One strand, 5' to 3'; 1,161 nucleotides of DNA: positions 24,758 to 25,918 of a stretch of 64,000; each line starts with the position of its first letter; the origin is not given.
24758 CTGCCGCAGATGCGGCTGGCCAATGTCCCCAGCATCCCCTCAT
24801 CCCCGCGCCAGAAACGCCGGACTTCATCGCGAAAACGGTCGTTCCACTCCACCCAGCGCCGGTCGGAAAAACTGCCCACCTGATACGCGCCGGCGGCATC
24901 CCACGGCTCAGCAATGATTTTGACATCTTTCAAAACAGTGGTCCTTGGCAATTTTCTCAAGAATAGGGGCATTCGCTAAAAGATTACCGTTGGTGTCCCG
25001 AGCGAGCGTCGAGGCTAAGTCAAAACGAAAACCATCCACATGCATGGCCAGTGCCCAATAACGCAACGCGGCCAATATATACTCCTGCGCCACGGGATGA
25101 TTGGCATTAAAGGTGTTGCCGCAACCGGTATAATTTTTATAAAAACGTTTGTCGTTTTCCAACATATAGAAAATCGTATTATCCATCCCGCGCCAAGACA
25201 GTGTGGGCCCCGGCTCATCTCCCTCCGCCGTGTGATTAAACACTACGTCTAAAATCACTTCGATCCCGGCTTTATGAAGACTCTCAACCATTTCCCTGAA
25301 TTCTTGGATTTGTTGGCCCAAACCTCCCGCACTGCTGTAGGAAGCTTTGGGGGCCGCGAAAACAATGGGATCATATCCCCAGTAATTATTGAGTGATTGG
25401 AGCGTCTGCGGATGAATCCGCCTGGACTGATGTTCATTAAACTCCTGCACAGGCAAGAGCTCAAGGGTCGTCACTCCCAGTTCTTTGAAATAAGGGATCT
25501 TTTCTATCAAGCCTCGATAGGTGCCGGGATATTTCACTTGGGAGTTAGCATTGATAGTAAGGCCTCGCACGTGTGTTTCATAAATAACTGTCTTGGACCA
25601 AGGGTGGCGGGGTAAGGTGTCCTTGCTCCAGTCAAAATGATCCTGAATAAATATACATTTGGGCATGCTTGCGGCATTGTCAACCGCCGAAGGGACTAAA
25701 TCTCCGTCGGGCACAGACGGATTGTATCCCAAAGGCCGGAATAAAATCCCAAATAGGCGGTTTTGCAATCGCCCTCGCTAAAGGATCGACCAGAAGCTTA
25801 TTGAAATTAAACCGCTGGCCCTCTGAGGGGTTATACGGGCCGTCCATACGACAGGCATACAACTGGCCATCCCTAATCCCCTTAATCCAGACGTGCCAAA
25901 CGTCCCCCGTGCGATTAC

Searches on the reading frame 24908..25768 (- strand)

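Call 19: search_protein_families(library=pfam, max_evalue=0.001, proteins=[window:24908-25768:-])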
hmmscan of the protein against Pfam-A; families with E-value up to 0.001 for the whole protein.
window:24908-25768:- (286 aa): 1 family
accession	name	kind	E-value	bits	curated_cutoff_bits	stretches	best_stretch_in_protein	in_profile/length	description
PF00128.31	Alpha-amylase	-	2e-16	60.7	22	1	75-182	9-94/446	Alpha amylase, catalytic domain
